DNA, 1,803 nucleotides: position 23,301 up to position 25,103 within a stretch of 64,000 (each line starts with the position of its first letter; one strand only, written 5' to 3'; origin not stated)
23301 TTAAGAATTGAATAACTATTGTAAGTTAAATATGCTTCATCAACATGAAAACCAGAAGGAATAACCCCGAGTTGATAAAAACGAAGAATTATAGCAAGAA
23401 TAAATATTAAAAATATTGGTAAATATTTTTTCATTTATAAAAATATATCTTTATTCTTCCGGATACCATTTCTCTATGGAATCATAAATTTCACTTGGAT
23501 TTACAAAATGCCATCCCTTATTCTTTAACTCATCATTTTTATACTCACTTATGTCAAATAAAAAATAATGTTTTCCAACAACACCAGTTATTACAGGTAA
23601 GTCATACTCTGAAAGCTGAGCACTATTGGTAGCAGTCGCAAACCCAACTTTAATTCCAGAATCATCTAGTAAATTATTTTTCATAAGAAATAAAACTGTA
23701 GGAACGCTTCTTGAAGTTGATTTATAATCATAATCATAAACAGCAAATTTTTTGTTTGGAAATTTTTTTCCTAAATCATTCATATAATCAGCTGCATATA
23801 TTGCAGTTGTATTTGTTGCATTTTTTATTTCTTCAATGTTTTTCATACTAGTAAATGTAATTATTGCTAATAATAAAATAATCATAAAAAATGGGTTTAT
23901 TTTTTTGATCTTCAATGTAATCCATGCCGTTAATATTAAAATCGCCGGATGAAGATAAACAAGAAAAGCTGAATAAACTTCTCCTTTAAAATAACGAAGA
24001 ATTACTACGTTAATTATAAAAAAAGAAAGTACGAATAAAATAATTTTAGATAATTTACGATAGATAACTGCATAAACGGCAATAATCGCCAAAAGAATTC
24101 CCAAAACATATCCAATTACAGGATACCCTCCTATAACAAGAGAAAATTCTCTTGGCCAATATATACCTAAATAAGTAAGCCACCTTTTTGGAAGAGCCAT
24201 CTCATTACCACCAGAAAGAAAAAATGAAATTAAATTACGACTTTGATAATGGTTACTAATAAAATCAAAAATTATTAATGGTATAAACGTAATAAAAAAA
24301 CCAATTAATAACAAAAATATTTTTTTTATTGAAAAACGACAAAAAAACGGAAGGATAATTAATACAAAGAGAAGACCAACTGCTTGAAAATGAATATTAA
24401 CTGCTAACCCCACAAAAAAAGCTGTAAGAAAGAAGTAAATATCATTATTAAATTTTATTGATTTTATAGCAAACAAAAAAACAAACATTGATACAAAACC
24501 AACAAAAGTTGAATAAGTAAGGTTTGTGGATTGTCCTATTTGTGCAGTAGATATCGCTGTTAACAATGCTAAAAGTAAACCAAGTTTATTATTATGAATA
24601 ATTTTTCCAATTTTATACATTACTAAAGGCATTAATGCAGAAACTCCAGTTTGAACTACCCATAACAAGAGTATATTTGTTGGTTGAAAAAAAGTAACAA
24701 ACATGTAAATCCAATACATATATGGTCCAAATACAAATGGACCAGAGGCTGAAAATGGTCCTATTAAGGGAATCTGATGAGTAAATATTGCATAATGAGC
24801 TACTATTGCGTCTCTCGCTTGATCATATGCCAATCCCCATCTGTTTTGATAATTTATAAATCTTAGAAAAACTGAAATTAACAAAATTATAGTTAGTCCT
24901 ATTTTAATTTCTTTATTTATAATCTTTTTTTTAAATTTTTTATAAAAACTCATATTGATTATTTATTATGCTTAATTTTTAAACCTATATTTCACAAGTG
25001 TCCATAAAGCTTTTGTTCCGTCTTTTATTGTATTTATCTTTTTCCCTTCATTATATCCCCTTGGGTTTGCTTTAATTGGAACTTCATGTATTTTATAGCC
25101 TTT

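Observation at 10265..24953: Uncharacterised membrane-protein family with a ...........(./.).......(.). core (four paralogs)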

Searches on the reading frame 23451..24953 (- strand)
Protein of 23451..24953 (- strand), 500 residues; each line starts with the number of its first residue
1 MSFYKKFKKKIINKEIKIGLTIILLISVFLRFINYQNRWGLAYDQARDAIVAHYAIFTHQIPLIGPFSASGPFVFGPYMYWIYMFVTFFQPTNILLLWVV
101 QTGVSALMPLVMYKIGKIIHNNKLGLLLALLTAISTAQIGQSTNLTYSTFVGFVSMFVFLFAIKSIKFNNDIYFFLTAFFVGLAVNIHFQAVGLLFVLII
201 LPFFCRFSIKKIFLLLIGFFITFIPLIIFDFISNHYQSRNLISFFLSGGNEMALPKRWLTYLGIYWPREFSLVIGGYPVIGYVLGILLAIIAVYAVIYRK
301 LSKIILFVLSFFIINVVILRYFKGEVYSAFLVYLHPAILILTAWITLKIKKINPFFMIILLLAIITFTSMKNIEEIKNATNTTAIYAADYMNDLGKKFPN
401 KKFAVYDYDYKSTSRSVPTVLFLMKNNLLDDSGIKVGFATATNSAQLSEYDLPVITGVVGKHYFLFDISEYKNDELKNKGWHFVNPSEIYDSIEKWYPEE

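Call 4: search_protein_families(library=pfam, proteins=[window:23451-24953:-], max_evalue=1)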
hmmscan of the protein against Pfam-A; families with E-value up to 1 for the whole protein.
window:23451-24953:- (500 aa): 1 family
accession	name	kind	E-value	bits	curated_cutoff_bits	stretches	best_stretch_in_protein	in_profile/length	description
PF13231.12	PMT_2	-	0.0045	17.6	26.1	1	77-228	4-159/160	Dolichyl-phosphate-mannose-protein mannosyltransferase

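Call 6: search_protein_families(library=ncbifam, proteins=[window:23451-24953:-], max_evalue=1)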
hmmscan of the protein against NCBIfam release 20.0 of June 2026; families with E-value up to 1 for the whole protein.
window:23451-24953:- (500 aa): 0 families

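Call 8: find_homologous_proteins(query=window:23451-24953:-)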
Query window:23451-24953:- (500 aa): 102 proteins with E <= 0.001 among 8000 candidates.
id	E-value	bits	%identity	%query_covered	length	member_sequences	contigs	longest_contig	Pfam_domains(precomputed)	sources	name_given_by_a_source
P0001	7.7e-192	657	93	64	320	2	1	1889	-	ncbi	-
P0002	3.2e-189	648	61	99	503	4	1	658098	-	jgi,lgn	jgi:hypothetical protein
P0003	1.3e-185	636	59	99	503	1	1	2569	-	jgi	-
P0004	1.6e-177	610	56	98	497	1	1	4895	-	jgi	-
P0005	2.6e-170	586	56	98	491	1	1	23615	PF13231.13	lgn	-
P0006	3.7e-163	562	52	99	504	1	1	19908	-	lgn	-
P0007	1.7e-162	560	53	99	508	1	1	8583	-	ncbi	-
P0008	5.4e-162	558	53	100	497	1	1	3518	PF13231.13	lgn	-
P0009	1.6e-160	554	53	99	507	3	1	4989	-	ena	-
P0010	4.3e-156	539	51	100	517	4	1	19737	-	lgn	-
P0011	5.3e-155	535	50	96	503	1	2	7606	-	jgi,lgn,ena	-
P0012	7.9e-151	522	50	94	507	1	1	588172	-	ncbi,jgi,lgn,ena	-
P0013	2.5e-142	493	48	100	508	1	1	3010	PF13231.13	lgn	-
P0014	9.8e-142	492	51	88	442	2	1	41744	-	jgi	-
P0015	1.1e-140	488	49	95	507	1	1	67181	PF13231.13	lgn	-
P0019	8.6e-124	432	43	98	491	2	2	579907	PF13231.13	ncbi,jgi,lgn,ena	ncbi:MAG: glycosyltransferase family 39 protein [Candidatus Levyibacteriota bacterium]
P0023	3.9e-121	424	45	98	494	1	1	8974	PF13231.13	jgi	jgi:hypothetical protein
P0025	1.4e-119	418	43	98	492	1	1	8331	PF13231.13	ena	-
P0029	2.7e-118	414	43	95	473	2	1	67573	PF13231.13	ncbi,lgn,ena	-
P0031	1.8e-115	405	42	98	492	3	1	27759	PF13231.13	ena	-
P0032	2.2e-115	405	41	100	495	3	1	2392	PF13231.13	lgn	-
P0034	1.4e-114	402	42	96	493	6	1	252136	PF13231.13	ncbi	-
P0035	5.6e-114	400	42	97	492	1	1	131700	PF13231.13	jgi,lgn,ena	-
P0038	8.1e-114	399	42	98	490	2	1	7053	PF13231.13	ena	-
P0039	8.2e-114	399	42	98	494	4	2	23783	PF13231.13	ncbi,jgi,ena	-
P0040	1.8e-113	398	41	96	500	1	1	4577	PF13231.13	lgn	-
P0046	5.5e-110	387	41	94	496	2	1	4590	PF13231.13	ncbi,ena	-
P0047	1.8e-109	385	40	98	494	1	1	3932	PF13231.13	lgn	-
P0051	3.1e-108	381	42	98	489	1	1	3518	PF13231.13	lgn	-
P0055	1.6e-106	375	39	99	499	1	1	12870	PF13231.13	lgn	-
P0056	5.2e-106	374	40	98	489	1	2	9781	PF13231.13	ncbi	-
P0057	6.1e-105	370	41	96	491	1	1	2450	PF13231.13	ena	-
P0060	6.1e-102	360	41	97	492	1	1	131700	PF13231.13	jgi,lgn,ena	-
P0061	2.8e-101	358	42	94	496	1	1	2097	PF13231.13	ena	-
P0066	7.3e-99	350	40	98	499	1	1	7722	PF13231.13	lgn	-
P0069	5.9e-96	341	47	69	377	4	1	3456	PF13231.13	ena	-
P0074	1.0e-92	330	42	96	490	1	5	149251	PF13231.13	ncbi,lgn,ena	-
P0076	6.2e-86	307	37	96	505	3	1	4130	PF13231.13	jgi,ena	-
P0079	2.1e-84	302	34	95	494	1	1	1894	PF13231.13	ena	-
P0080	5.4e-84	301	36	96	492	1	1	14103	PF13231.13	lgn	-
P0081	7.7e-84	301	35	95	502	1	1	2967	PF13231.13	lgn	-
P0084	1.3e-77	280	34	96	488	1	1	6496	PF13231.13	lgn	-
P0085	3.4e-77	279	34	94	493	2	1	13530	PF13231.13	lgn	-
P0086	9.9e-77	277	33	95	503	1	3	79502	PF13231.13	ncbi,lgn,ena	ncbi:MAG: glycosyltransferase family 39 protein [Patescibacteria group bacterium]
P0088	1.2e-72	264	33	95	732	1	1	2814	PF10111.15,PF00535.33,PF13231.13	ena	-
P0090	3.7e-67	246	32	93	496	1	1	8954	PF13231.13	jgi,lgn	-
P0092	3.9e-57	213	30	93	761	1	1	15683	PF00535.33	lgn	-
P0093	9.5e-57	211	30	93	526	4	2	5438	PF13231.13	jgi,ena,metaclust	metaclust:\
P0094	1.9e-56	210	30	93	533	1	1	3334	PF13231.13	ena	-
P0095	1.3e-49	188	29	93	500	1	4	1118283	PF13231.13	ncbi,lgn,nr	ncbi:glycosyltransferase family 39 protein [Candidatus Gottesmanbacteria bacterium]|nr:glycosyltrans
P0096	1.4e-49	188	31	94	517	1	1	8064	PF13231.13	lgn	-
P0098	2.0e-40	157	35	61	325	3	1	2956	PF13231.13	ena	-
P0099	6.7e-40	156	28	93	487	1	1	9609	PF13231.13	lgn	-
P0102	4.1e-7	48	20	90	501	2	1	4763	PF13231.13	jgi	-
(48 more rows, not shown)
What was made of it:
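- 23451..24953 (-): P4: 500-aa GT-C (PMT_2-like) glycosyltransferase of the D-x-x-[RH]-D subfamily. About 11 TM helices plus a C-terminal alpha/beta domain of about 125 aa, predicted to lie outside the cytoplasm. 102 homologues found (call 8).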

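Call 9: search_solved_structures(query=window:23451-24953:-, max_evalue=10)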
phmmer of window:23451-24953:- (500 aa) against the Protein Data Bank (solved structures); distinct sequences matched with E-value up to 10: 0.

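Call 11: search_solved_structures(query=A2, max_evalue=10, show_alignments=3)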
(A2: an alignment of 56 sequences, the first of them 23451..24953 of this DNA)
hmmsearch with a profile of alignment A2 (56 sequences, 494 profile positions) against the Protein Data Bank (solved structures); distinct sequences matched with E-value up to 10: 3.
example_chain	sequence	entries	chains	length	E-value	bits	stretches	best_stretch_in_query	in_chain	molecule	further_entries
7vsi_B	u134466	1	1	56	0.15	13.9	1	124-163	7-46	PDZK1-interacting protein 1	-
7yni_B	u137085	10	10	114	0.88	11.4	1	124-163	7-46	PDZK1-interacting protein 1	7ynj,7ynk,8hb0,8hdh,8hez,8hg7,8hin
7wmv_B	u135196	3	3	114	1.7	10.5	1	124-163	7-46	PDZK1-interacting protein 1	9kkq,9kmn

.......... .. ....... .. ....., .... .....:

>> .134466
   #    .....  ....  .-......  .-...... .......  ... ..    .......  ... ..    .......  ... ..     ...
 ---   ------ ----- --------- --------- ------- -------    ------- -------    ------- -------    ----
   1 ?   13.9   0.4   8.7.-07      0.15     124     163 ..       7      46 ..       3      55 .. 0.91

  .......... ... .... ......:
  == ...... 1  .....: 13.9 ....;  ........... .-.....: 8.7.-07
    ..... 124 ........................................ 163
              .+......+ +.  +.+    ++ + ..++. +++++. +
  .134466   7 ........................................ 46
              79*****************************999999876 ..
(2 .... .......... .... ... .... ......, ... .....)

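Call 21: predict_structure(alignment_id=A2)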
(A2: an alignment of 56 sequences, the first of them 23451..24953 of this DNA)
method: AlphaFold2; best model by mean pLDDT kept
length: 500 residues; sequences in the alignment: 56
mean_pLDDT: 93.7   pTM: 0.92
mean pLDDT of the five models: 93.7, 93.5, 92.8, 91.9, 91.9
residues with pLDDT >= 90: 433; 70-90: 51; 50-70: 16; < 50: 0
segments of 3 or more residues with pLDDT < 50: none
pLDDT, mean of each block of 10 residues (from residue 1): 68 90 98 94 96 96 91 93 97 96 97 98 97 97 92 97 98 98 94 96 97 98 96 94 82 78 95 96 97 96 98 96 84 97 97 97 98 95 94 96 97 96 97 96 82 85 90 95 97 86
secondary structure, 60 per line:
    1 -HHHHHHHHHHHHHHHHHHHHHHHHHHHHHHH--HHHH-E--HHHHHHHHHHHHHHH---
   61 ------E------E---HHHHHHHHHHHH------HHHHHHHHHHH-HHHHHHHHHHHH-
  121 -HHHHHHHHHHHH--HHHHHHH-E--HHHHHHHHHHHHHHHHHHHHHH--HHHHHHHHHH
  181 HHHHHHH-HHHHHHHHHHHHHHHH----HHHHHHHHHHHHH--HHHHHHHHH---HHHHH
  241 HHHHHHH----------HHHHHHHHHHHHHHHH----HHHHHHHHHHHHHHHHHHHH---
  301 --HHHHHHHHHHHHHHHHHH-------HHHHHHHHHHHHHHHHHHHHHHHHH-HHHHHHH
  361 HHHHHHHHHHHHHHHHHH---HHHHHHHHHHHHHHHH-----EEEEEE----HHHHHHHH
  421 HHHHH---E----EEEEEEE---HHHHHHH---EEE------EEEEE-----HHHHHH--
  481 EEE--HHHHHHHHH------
elements in order: H2-32 H35-38 H43-57 H78-89 H96-106 H108-119 H122-133 H136-142 H147-168 H171-187 H189-204 H209-221 H224-232 H236-247 H258-273 H278-297 H303-320 H328-352 H354-378 H382-397 E403-408 H413-425 E434-440 H444-450 E454-456 E463-467 H473-478 E481-483 H486-494
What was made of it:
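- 23451..24953 (-): AF2 pLDDT 93.7, pTM 0.92 (call 21).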

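Call 24: fold_search(model_id=the predicted structure, library=pdb)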
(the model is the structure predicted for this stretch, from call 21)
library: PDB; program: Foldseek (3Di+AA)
matches with E <= 10: 186; with E <= 0.001: 23
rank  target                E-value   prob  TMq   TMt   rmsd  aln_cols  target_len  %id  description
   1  3wak                  1.6e-06  1.00  0.48  0.30  10.5       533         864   15  Crystal structure of the Archaeoglobus fulgidus oligosaccharyltransferase (O29867_ARCFU) in the apo form (released 2013-10-30)
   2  3waj                  2.0e-06  1.00  0.49  0.33  13.5       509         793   14  Crystal structure of the Archaeoglobus fulgidus oligosaccharyltransferase (O29867_ARCFU) complex with Zn and sulfate (released 2013-10-30)
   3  3rce_A                3.6e-06  1.00  0.50  0.38   9.7       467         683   14  Bacterial oligosaccharyltransferase PglB (released 2011-06-15)
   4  7oci_F                4.6e-06  1.00  0.53  0.43  10.4       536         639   13  Cryo-EM structure of yeast Ost6p containing oligosaccharyltransferase complex (released 2022-02-16)
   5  7e9s_A                7.2e-06  1.00  0.48  0.30  15.9       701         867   12  Archaeal oligosaccharyltransferase AglB from Archaeoglobus fulgidus in complex with an inhibitory peptide and a dolich (released 2021-09-08)
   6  5ezm                  1.1e-05  1.00  0.60  0.57   6.8       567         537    8  Crystal Structure of ArnT from Cupriavidus metallidurans in the apo state (released 2016-02-17)
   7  8b6l_I                1.2e-05  1.00  0.45  0.35  11.3       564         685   12  Subtomogram average of the human Sec61-TRAP-OSTA-translocon (released 2022-12-07)
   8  5ogl_A                1.7e-05  1.00  0.48  0.36   8.7       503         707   13  Structure of bacterial oligosaccharyltransferase PglB in complex with an acceptor peptide and an lipid-linked oligosac (released 2017-10-25)
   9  6gxc_A                1.8e-05  1.00  0.51  0.38   8.5       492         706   13  Bacterial oligosaccharyltransferase PglB in complex with an inhibitory peptide and a reactive lipid-linked oligosaccha (released 2018-11-14)
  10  8age_A                1.8e-05  1.00  0.52  0.42   9.1       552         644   12  Structure of yeast oligosaccharylransferase complex with acceptor peptide bound (released 2022-12-07)
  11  8agb_A                1.9e-05  1.00  0.50  0.41  10.8       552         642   14  Structure of yeast oligosaccharylransferase complex with lipid-linked oligosaccharide bound (released 2022-12-07)
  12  5f15                  2.4e-05  1.00  0.57  0.53   8.7       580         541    8  Crystal Structure of ArnT from Cupriavidus metallidurans bound to Undecaprenyl phosphate (released 2016-02-17)
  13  9s6t_A                2.5e-05  1.00  0.56  0.58   7.4       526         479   13  Ternary cryo-EM structure of chicken ALG12 with Dol25-PP-GlcNAc2Man7, Dol25-P-Man, and Fab (released 2026-03-18)
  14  9n9j_I                2.5e-05  1.00  0.49  0.36  13.1       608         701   11  Structure of a GRP94 folding intermediate engaged with a CCDC134- and FKBP11-bound secretory translocon (released 2025-11-19)
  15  8agc_A                2.9e-05  1.00  0.54  0.40  11.6       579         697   13  Structure of yeast oligosaccharylransferase complex with lipid-linked oligosaccharide and non-acceptor peptide bound (released 2022-12-07)
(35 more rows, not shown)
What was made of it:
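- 23451..24953 (-): Foldseek PDB hits are all GT-C; ArnT 5ezm gives TM 0.60 (call 24).
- The best global TM-score is to ArnT (call 24).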

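Call 33: find_encoding_contigs(protein=window:23451-24953:-, flank=3000, max_places=3)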
Protein window:23451-24953:- (500 aa): no gene with exactly this product is on record in the collection.

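Call 38: find_related_loci(query=A4, collection=genome_contigs, flank=10000)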
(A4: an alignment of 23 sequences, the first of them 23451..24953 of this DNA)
Query A4 (500 aa) in genome_contigs; peptide patterns used: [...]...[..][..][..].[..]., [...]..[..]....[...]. (x = any residue, [..] = any of these).
82 stretches matched a pattern; 26 encode a relative of the query (tblastn E <= 1e-3); 26 distinct loci.
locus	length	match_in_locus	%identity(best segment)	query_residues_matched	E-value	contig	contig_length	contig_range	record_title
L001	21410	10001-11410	50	31-500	2e-154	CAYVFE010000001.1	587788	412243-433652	MAG TPA_asm: uncultured Gammaproteobacteria bacterium isolate binchicken_co173_433 genome assembly, contig: NODE_6_lengt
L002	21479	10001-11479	43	5-499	3e-124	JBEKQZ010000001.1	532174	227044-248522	MAG: Candidatus Levyibacteriota bacterium isolate SPRUCE 49 SPRUCE_49_1, whole genome shotgun sequence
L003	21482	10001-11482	43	6-499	3e-121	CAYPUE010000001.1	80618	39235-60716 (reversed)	MAG TPA_asm: uncultured Gammaproteobacteria bacterium isolate SRP269290_co2_354 genome assembly, contig: NODE_207_length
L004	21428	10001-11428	42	17-499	7e-118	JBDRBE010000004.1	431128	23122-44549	MAG: Candidatus Levyibacteriota bacterium isolate MEGAHIT-group-1.104 k141_1245768, whole genome shotgun sequence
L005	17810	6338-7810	43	8-499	2e-116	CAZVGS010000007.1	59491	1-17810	MAG TPA_asm: uncultured Gammaproteobacteria bacterium isolate binchicken_co16_182 genome assembly, contig: NODE_866_leng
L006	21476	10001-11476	43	6-497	4e-116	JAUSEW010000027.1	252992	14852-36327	MAG: Candidatus Levyibacteriota bacterium isolate E14_maxbin.252 E14_k141_1713433, whole genome shotgun sequence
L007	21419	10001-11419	40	23-500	6e-107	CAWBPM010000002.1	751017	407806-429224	MAG: Candidatus Levybacteria bacterium isolate MFD01476.bin.1.72 genome assembly, contig: contig_44254, whole genome sho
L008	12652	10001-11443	40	17-500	4e-104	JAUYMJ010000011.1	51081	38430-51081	MAG: bacterium isolate C24_metabat.bin.81 C24_k141_869060, whole genome shotgun sequence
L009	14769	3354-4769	40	27-500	1e-95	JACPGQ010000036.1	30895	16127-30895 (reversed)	MAG: Candidatus Levyibacteriota bacterium isolate NC_groundwater_392_Ag_B-0.1um_43_10 GD18-4_B1_scaffold_562419, whole g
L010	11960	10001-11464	42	7-500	2e-94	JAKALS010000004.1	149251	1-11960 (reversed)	MAG: bacterium isolate WY5.bin132 NODE_158_length_149251_cov_6.498672, whole genome shotgun sequence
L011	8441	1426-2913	35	1-500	1e-91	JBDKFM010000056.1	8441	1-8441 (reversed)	MAG: Candidatus Parcubacteria bacterium isolate farmington_2019_sw_WHONDRS-S19S_0053_A_bin.46 scaffold_0003272, whole ge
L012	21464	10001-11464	37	5-497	2e-89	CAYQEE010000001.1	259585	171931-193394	MAG TPA_asm: uncultured Gammaproteobacteria bacterium isolate SRP272529_co2_240 genome assembly, contig: NODE_16_length_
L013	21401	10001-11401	42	31-500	9e-110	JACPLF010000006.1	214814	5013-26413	MAG: Candidatus Levyibacteriota bacterium isolate NC_groundwater_514_Ag_S-0.1um_37_12 S35_SO-1_scaffold_96964, whole gen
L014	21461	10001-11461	33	6-497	8e-76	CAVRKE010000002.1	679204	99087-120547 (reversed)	MAG: Candidatus Levybacteria bacterium isolate MFD01476.bin.1.95 genome assembly, contig: contig_6007, whole genome shot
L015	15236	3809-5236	30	31-500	1e-54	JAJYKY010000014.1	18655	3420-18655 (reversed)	MAG: bacterium isolate DBS2-1.bin56 NODE_5297_length_18655_cov_7.089378, whole genome shotgun sequence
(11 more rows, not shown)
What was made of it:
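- Tried and rejected: A 23-sequence alignment worked (call 38), but its two peptide patterns bias the taxonomic picture towards close relatives.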

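Call 68: search_protein_representatives(alignment_id=A2)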
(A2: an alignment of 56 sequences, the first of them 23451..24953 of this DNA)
Query: 56 sequences, 494 profile positions. Proteins with E-value up to 0.001 (for the whole library): 20098; up to 1e-10: 5360; up to 1e-30: 999. The best 150 are listed.
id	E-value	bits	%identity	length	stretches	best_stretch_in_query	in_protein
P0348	1.5e-190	650.6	-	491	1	7-492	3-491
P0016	7.3e-187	638.4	-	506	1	10-493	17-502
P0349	1.6e-184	630.7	-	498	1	6-492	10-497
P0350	2.7e-183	626.6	-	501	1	2-492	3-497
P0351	4.6e-182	622.6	-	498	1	2-491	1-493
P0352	3.7e-181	619.6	-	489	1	12-492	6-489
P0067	5.6e-176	602.5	-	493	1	1-492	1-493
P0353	3.2e-174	596.7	-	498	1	8-493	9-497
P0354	7.1e-172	589.0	-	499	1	7-493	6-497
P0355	3.7e-171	586.6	-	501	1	2-492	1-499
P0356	1.5e-170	584.6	-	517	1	5-493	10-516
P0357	3.7e-170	583.3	-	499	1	2-493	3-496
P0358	7.5e-170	582.3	-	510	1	7-491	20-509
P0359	3.6e-169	580.0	-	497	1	7-490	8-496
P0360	4.0e-168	576.6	-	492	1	9-493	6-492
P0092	1.8e-136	472.2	-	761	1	14-493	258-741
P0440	6.4e-124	430.8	-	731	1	11-493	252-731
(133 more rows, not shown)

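Call 70: search_protein_families(library=pfam, alignment_id=A2, max_evalue=0.01)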
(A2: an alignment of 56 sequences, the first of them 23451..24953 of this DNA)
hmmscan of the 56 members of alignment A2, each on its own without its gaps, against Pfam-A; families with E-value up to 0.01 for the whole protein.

A. member 1, window:23451-24953:- (500 aa): 1 family
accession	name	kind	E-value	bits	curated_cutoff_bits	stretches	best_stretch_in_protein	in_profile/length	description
PF13231.12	PMT_2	-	0.0045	17.6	26.1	1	77-228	4-159/160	Dolichyl-phosphate-mannose-protein mannosyltransferase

B. families by the number of members that match (of 56 scanned): 4 families
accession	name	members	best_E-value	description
PF13231.12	PMT_2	50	5.3e-13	Dolichyl-phosphate-mannose-protein mannosyltransferase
PF14897.12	EpsG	1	0.0014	EpsG family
PF00647.24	EF1G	1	0.0015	Elongation factor 1 gamma, conserved domain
PF13903.11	Claudin_2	1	0.0053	PMP-22/EMP/MP20/Claudin tight junction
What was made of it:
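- On Pfam PMT_2 (PF13231): 50 of 56 P3/P4-family members match at E<=0.01 (call 70).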
